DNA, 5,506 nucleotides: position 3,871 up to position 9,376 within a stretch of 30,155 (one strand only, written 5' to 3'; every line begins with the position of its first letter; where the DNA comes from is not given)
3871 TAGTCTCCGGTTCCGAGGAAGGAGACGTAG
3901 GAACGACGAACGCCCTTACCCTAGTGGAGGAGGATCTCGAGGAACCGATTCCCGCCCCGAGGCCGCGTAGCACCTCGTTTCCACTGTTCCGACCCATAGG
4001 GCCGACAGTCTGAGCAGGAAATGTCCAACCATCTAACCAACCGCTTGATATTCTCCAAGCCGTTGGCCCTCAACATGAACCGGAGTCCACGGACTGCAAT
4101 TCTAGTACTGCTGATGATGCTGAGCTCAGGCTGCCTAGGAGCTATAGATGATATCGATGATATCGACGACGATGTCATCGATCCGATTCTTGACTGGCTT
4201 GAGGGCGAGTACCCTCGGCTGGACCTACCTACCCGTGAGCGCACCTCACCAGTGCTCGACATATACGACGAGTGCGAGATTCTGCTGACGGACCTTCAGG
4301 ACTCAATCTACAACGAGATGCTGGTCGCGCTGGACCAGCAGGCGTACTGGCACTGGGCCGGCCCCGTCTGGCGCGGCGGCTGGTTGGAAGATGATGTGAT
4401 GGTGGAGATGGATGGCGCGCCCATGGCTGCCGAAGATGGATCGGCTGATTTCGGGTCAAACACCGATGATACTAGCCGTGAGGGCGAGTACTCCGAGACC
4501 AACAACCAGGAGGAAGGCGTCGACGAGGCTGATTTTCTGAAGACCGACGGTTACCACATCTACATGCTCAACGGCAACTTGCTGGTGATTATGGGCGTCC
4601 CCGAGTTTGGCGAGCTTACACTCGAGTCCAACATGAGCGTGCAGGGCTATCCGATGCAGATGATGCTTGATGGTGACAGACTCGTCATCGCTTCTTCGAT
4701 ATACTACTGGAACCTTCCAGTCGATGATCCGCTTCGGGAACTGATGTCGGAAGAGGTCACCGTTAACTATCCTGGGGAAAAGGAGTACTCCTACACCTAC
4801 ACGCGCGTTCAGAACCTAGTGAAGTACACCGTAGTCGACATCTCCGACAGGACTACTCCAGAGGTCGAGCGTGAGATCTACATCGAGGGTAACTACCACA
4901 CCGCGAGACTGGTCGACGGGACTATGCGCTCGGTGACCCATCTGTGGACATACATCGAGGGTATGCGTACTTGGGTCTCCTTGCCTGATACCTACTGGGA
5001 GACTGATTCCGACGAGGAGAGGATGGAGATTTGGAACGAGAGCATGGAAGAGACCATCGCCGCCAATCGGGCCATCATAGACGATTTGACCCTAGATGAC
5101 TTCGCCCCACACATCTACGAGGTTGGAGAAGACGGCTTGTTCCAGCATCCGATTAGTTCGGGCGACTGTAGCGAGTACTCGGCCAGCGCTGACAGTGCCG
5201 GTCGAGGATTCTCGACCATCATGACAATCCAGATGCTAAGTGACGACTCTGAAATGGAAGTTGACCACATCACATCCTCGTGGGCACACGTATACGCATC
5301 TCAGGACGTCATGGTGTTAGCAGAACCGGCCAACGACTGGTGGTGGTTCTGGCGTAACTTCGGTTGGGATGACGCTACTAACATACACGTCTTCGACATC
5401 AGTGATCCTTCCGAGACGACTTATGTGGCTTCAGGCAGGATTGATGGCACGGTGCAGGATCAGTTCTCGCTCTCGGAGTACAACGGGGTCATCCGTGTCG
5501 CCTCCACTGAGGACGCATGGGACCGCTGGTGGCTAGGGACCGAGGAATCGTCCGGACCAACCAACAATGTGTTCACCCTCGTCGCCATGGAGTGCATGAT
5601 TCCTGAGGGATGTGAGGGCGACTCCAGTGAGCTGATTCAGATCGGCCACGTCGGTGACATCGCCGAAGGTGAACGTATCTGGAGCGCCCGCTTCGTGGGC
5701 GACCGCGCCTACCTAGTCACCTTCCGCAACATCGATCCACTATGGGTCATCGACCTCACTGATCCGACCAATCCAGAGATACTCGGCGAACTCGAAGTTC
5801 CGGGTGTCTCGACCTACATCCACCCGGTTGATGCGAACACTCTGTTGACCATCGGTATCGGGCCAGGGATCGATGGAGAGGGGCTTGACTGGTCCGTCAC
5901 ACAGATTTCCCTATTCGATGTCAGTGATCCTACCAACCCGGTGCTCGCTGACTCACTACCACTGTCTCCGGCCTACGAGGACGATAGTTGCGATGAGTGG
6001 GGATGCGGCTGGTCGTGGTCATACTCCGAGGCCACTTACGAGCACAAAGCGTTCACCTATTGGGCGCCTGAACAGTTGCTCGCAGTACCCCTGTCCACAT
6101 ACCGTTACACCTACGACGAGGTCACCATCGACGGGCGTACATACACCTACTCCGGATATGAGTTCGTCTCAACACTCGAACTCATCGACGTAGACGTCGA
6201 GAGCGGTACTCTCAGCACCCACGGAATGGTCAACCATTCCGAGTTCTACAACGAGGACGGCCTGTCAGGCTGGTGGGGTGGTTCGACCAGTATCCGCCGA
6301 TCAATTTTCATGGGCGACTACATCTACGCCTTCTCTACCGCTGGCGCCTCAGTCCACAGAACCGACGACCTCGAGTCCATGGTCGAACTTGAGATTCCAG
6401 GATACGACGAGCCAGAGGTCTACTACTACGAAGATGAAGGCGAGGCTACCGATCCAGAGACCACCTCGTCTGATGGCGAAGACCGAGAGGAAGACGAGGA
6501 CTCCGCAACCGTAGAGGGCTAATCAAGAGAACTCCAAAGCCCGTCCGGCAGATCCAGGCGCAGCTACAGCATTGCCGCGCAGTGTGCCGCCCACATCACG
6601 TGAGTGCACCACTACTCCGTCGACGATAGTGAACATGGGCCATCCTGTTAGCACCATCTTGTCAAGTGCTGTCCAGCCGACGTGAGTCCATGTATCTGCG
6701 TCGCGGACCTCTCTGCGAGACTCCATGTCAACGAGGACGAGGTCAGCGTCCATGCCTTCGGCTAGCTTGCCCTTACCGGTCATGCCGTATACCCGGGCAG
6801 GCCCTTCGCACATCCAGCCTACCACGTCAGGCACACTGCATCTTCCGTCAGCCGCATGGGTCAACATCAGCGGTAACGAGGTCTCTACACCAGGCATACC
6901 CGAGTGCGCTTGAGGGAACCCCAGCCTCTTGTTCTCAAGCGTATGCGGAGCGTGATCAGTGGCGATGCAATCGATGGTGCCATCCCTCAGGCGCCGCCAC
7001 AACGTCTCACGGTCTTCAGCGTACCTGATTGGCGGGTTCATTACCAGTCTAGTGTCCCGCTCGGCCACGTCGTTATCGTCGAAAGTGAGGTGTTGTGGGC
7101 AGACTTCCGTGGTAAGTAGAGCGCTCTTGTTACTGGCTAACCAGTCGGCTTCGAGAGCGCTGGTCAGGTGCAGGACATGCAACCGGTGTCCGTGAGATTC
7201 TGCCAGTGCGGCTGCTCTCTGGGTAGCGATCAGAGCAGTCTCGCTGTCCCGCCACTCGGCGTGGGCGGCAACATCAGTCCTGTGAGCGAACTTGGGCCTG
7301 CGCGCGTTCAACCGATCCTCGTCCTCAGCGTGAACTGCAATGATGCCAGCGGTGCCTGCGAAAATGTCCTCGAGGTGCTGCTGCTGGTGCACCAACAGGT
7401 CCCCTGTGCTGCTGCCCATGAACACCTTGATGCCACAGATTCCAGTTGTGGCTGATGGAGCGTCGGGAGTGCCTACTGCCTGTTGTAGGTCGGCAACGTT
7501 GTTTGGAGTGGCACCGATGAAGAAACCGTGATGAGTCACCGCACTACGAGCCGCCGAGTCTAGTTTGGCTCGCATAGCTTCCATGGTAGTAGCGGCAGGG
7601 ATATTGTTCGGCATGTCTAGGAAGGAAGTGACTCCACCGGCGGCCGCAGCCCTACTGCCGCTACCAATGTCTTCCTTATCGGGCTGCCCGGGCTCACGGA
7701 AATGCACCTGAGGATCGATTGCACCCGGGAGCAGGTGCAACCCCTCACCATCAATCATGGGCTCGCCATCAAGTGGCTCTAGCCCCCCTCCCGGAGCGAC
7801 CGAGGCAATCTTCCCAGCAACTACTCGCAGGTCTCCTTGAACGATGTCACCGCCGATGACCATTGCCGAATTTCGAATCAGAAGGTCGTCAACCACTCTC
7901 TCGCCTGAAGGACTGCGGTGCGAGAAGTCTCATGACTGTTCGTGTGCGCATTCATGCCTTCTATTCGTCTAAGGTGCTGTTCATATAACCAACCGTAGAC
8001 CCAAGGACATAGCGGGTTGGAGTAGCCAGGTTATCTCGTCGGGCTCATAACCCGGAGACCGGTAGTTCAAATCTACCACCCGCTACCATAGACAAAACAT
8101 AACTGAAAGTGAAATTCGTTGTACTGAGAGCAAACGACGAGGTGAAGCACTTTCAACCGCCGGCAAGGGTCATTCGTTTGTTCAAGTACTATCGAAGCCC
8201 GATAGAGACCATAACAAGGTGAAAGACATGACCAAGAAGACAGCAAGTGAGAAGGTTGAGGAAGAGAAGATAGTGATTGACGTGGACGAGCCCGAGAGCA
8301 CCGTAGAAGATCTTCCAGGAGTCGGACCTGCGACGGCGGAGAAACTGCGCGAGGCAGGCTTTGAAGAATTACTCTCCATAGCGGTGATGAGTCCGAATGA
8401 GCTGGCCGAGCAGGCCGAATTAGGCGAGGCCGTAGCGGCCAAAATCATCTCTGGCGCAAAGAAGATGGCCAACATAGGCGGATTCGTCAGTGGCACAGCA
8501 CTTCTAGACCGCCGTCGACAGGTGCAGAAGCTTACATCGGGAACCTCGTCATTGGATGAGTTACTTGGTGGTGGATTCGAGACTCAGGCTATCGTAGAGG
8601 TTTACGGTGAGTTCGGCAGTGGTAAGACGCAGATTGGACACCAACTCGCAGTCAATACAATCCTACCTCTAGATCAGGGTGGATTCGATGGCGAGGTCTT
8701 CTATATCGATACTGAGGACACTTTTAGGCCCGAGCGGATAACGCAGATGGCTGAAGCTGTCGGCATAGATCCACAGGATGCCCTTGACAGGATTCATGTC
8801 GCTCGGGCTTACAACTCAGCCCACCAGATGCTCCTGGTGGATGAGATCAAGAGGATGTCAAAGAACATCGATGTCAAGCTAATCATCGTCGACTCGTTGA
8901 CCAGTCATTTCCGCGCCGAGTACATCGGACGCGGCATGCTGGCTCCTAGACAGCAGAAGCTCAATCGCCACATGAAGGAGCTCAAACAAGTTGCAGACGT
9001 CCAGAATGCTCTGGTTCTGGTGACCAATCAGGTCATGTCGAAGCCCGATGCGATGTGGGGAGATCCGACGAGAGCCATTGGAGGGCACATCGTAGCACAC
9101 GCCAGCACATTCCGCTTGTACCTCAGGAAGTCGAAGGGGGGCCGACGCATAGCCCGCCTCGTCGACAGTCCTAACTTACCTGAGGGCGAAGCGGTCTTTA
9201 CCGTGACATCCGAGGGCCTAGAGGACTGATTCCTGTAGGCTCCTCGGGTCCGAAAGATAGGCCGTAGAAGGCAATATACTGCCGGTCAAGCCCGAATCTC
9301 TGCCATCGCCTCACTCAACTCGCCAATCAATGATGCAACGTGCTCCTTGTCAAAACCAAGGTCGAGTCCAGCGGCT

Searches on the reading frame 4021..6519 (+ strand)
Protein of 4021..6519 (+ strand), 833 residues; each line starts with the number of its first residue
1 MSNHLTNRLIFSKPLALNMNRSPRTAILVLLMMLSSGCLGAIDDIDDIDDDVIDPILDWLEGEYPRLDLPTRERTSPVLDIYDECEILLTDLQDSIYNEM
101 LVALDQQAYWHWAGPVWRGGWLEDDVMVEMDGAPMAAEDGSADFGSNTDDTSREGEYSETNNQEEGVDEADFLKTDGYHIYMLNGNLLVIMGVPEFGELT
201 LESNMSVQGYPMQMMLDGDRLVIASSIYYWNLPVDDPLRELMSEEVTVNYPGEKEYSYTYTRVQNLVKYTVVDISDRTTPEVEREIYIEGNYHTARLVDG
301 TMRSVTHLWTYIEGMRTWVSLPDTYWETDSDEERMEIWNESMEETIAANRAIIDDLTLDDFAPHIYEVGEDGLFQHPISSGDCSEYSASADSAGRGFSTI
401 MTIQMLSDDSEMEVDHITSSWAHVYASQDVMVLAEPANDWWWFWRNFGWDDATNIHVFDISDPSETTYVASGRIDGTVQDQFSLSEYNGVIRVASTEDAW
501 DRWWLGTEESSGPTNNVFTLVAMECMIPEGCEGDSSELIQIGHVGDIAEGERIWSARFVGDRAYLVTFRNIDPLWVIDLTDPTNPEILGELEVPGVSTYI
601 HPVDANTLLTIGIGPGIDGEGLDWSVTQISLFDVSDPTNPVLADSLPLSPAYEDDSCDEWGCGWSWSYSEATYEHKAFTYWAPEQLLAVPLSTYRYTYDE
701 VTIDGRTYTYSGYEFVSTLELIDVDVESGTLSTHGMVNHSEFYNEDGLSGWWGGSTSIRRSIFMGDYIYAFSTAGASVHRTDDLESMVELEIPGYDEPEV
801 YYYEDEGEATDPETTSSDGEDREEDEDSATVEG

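Call 4: search_protein_families(library=pfam, proteins=[window:4021-6519:+], max_evalue=0.01)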
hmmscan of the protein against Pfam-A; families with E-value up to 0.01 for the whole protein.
window:4021-6519:+ (833 aa): 2 families
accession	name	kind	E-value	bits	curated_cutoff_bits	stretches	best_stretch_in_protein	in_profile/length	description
PF09826.15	Beta_propel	-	2.4e-117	393.3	22.4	1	157-783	1-494/495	Beta propeller domain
PF08309.17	LVIVD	-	0.00068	19.4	20.2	0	270-281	24-35/42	LVIVD repeat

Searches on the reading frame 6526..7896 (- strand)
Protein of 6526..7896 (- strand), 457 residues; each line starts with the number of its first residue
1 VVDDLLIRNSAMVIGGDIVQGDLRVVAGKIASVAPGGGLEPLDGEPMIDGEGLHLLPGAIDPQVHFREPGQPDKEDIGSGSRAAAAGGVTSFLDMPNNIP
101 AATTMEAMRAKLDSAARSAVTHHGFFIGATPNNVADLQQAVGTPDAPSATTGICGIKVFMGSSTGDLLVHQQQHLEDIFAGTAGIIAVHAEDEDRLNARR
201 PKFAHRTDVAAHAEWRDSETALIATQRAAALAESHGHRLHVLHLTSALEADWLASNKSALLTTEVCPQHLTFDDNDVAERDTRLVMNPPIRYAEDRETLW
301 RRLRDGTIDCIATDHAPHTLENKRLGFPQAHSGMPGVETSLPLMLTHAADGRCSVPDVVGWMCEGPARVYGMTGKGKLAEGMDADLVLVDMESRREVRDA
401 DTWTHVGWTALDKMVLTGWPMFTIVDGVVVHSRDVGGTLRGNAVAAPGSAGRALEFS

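Call 56: search_protein_families(library=pfam, proteins=[window:6526-7896:-], max_evalue=0.00001)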
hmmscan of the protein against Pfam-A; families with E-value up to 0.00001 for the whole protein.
window:6526-7896:- (457 aa): 1 family
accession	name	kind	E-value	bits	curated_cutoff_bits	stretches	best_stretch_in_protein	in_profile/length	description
PF01979.26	Amidohydro_1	-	1.1e-20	74.6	25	1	55-429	2-344/345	Amidohydrolase family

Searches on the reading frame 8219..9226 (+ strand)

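Call 56: search_protein_families(library=pfam, proteins=[window:8219-9226:+], max_evalue=0.00001)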
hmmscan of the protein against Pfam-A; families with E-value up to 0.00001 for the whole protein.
window:8219-9226:+ (336 aa): 5 families
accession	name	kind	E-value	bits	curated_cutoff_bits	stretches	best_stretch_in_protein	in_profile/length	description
PF08423.17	Rad51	-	1.3e-88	296.9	22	1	98-336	1-243/244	Rad51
PF00154.27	RecA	-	8.3e-14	52.1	27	1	98-306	26-222/262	recA bacterial DNA recombination protein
PF06745.19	ATPase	-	1e-11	45.1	26.6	1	107-259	3-158/231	KaiC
PF14520.12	HHH_5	-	3.5e-10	40.6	27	1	29-82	4-57/57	Helix-hairpin-helix domain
PF13481.12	AAA_25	-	2.1e-06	27.9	27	1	102-233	12-158/195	AAA domain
